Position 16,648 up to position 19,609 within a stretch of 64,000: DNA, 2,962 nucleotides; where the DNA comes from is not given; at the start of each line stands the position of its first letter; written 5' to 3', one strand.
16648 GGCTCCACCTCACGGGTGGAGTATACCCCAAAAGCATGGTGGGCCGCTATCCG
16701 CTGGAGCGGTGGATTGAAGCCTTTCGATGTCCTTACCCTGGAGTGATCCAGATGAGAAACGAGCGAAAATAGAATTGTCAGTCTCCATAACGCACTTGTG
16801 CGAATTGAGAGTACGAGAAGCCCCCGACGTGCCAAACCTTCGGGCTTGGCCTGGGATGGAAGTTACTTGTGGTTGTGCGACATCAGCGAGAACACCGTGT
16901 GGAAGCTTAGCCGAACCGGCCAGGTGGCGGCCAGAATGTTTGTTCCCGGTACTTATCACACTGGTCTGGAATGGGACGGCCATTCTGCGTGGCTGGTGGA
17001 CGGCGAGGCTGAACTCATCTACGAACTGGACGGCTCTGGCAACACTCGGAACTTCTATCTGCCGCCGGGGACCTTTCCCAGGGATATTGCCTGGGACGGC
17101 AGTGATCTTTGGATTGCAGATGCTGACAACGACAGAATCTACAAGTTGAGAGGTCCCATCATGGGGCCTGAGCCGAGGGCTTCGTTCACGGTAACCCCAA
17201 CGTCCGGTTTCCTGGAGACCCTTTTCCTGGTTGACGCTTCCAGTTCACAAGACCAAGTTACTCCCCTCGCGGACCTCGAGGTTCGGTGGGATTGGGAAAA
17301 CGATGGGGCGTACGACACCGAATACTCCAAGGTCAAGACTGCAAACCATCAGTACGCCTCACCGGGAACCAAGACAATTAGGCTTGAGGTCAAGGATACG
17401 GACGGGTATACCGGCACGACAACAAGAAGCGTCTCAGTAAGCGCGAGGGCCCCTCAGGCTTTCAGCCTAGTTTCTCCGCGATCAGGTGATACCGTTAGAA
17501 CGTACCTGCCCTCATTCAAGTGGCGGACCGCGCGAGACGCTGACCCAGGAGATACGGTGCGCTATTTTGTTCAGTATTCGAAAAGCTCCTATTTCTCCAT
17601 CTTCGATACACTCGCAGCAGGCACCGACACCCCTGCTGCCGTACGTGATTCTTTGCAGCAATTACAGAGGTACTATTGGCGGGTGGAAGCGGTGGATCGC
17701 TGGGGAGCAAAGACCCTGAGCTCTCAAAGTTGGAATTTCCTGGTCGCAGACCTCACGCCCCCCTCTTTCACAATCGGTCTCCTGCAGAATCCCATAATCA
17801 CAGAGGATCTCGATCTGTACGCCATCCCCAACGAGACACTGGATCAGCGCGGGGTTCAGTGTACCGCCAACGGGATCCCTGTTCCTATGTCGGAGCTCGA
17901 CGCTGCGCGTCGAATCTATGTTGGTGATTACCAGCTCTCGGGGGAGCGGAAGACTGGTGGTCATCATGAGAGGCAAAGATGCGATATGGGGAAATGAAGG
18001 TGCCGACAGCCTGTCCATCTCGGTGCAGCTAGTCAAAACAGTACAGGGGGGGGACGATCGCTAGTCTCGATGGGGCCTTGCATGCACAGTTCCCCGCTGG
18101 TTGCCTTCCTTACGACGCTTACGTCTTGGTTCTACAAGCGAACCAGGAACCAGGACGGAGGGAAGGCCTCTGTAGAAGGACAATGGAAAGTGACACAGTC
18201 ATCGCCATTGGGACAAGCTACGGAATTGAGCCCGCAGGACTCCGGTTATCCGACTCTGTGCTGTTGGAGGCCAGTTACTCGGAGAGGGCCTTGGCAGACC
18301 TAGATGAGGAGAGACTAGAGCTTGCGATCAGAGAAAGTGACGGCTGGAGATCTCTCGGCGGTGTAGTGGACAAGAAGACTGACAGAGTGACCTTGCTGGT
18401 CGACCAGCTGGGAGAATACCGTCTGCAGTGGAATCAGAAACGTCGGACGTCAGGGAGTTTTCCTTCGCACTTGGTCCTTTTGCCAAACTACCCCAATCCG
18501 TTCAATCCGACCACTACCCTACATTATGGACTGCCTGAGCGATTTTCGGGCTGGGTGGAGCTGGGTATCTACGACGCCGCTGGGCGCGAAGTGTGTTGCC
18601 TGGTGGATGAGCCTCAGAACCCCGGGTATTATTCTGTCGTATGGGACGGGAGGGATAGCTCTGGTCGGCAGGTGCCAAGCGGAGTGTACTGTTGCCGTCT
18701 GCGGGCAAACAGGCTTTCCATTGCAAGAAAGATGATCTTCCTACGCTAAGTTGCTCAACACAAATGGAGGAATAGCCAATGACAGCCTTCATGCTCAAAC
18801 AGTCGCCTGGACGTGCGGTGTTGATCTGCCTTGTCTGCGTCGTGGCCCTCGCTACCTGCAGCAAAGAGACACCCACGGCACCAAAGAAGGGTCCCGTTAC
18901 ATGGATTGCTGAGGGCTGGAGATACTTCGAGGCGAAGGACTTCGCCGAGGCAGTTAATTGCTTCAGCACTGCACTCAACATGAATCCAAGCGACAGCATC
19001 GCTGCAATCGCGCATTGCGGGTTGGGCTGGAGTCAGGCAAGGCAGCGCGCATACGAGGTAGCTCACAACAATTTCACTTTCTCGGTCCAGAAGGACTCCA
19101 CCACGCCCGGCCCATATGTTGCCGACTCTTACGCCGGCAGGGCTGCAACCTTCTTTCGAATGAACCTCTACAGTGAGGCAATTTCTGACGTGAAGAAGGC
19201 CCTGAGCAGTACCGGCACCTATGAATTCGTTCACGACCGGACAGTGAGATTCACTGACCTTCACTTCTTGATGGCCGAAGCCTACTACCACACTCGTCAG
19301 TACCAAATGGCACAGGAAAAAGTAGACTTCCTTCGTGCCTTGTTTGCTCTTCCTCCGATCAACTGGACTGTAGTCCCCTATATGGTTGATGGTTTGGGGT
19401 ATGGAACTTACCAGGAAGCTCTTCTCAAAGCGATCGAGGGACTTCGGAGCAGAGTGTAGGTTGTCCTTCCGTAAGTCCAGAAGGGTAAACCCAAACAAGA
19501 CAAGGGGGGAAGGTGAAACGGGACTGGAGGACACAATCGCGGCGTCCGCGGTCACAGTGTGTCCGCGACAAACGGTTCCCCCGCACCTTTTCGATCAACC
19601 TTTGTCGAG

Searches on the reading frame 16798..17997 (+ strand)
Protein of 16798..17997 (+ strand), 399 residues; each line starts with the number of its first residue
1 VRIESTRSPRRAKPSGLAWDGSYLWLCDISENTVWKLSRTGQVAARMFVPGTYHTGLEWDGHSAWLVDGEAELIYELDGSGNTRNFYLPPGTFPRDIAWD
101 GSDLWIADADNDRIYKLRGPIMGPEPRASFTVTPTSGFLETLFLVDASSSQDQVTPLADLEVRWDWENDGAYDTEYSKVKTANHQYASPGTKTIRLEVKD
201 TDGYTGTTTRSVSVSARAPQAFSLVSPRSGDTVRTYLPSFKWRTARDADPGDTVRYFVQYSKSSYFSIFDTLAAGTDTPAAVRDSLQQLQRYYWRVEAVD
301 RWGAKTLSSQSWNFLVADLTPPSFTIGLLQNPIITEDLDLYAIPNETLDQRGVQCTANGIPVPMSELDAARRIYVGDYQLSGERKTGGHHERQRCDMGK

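Call 35: search_protein_families(library=pfam, proteins=[window:16798-17997:+], max_evalue=0.01)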
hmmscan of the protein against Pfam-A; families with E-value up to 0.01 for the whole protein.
window:16798-17997:+ (399 aa): 3 families
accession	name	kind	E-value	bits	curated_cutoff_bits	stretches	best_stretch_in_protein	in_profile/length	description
PF18911.6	PKD_4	-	4.5e-06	27.1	27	1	144-211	21-82/85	PKD domain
PF00801.26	PKD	-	0.00069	20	23.5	1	157-210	27-77/80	PKD domain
PF25788.1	Ig_Rha78A_N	-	0.0066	17.1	27.4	1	237-312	19-97/105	Rha78A-like, N-terminal immunoglobulin domain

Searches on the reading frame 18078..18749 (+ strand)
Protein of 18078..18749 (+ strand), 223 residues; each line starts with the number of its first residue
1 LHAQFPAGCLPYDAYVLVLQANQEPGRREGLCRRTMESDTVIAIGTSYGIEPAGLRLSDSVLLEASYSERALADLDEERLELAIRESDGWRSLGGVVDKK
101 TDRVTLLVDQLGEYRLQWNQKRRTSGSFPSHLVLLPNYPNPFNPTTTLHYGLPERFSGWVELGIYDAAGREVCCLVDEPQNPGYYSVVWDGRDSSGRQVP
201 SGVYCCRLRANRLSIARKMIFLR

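Call 35: search_protein_families(library=pfam, proteins=[window:18078-18749:+], max_evalue=0.01)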
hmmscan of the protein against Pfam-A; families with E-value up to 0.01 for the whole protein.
window:18078-18749:+ (223 aa): 1 family
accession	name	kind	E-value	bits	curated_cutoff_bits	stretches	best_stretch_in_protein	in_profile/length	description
PF13860.13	FlgD_ig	-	2.8e-09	37.3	27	1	158-210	23-75/79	FlgD Ig-like domain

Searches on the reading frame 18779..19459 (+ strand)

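Call 35: search_protein_families(library=pfam, proteins=[window:18779-19459:+], max_evalue=0.01)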
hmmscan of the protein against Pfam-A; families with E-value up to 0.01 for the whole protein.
window:18779-19459:+ (226 aa): 9 families
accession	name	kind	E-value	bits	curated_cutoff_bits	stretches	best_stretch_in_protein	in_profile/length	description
PF07719.23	TPR_2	-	2.8e-14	52.4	27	1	41-72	3-34/34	Tetratricopeptide repeat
PF00515.34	TPR_1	-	7.4e-12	45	27.8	1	49-72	11-34/34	Tetratricopeptide repeat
PF13424.12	TPR_12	-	1.1e-06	29.2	30.1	0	49-99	13-68/77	Tetratricopeptide repeat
PF13181.12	TPR_8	-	4.9e-06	26.7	25.7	0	46-71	8-33/34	Tetratricopeptide repeat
PF13432.12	TPR_16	-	2.3e-05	25.2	32.7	1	44-95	2-50/65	Tetratricopeptide repeat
PF13414.12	TPR_11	-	0.00028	21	26.8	1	48-83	3-35/42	TPR repeat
PF13428.12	TPR_14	-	0.00029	21.7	23.5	0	40-78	2-40/44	Tetratricopeptide repeat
PF18658.7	zf-C2H2_12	-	0.0066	16.6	27.3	0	4-31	8-35/64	Spin-doc zinc-finger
PF14559.12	TPR_19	-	0.0067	17.2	25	0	50-76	2-28/68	Tetratricopeptide repeat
